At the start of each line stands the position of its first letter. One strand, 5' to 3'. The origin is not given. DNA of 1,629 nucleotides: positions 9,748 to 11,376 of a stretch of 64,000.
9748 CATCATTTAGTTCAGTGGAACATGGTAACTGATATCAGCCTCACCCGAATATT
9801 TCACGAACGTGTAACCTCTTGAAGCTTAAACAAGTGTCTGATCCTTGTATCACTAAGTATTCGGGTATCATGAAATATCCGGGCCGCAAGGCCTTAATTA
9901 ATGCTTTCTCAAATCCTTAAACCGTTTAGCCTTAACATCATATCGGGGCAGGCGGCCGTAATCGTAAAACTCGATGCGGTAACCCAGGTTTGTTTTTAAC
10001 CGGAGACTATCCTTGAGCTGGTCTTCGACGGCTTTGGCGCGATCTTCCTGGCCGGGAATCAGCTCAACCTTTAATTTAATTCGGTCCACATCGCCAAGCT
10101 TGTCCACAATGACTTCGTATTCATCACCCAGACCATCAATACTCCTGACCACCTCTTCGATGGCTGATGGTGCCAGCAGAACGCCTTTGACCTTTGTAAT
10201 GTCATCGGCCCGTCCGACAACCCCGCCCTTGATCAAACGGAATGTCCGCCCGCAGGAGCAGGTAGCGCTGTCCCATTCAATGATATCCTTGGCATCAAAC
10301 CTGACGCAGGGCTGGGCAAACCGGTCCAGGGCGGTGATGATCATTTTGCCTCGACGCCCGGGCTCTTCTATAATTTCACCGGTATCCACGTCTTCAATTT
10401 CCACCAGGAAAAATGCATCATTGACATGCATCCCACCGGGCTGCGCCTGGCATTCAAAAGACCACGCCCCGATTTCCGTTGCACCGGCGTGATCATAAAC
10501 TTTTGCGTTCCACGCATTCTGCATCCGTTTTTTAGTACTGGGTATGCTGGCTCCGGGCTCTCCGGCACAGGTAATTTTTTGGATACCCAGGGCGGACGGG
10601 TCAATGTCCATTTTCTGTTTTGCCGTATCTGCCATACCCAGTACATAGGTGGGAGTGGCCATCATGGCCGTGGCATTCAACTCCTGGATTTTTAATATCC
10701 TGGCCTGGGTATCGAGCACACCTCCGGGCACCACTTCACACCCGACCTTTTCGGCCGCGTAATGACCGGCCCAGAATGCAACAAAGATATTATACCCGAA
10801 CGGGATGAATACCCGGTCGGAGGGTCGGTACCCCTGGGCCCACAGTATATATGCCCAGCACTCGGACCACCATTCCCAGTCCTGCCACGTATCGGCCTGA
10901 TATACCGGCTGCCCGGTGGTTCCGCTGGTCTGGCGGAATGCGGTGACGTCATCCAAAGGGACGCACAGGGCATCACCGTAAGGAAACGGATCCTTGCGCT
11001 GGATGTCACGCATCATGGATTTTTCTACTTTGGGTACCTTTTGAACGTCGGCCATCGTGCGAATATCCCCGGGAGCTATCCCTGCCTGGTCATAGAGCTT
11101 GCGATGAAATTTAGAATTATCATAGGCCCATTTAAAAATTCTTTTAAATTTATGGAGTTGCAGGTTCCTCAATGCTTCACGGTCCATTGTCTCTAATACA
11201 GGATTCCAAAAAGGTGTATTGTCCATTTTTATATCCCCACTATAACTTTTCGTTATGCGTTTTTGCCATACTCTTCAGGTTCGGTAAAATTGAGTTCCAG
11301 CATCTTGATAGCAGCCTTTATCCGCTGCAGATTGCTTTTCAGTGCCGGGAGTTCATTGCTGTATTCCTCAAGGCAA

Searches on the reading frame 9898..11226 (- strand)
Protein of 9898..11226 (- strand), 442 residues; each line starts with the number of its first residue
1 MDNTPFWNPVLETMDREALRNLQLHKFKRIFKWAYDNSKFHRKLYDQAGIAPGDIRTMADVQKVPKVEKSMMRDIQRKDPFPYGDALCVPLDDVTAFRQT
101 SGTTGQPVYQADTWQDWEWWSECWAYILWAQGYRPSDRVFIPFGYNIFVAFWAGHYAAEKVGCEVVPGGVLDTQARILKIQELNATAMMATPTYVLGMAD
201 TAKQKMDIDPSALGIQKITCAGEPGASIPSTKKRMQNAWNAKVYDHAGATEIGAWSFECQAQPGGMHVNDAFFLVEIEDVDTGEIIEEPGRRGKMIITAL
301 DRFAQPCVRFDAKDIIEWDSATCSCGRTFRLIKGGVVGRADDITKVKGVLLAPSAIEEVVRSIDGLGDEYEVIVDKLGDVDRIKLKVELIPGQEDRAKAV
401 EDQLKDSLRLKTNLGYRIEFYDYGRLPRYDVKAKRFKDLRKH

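Call 8: search_protein_families(library=ncbifam, proteins=[window:9898-11226:-], max_evalue=0.00001)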
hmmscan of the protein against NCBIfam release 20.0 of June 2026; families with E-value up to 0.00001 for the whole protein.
window:9898-11226:- (442 aa): 8 families
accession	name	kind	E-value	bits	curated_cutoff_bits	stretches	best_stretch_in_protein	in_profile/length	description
NF041878.1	paak_haloarch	equivalog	5.6e-69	232.8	700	1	11-436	5-423/427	phenylacetate--CoA ligase PaaK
TIGR02155.1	PA_CoA_ligase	equivalog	4.3e-68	229.8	646.3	1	12-440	1-422/422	phenylacetate--CoA ligase PaaK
NF053551.1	FlxY_rubin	equivalog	6.2e-50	170.2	520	1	14-426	4-405/424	flexirubin biosynthesis putative acyl-CoA ligase FlxY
TIGR03335.1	F390_ftsA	equivalog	8.4e-44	150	458.7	1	6-420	1-408/445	coenzyme F390 synthetase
NF045666.1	DVU1553_fam_AMP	equivalog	1.8e-32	112.7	300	1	12-333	16-325/331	DVU_1553 family AMP-dependent CoA ligase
NF041217.1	BagE_FevW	exception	3.6e-29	102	800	1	74-413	52-379/424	bagremycin/ferroverdin synthetase BagE/FevW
TIGR02304.1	aden_form_hyp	equivalog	4.8e-09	35.7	251.9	1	234-435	231-423/430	F390 synthetase-related protein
TIGR02262.1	benz_CoA_lig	subfamily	4.5e-06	25.7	375.25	0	91-409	160-474/508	benzoate-CoA ligase family protein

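Call 9: search_protein_families(library=pfam, proteins=[window:9898-11226:-], max_evalue=0.00001)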
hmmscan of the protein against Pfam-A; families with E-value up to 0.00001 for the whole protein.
window:9898-11226:- (442 aa): 2 families
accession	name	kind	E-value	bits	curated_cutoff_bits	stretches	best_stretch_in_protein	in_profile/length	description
PF14535.12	AMP-binding_C_2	-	1.5e-15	57.6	25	1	348-440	1-96/96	AMP-binding enzyme C-terminal domain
PF00501.34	AMP-binding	-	4.4e-08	32.8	29.9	1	88-297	158-374/384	AMP-binding enzyme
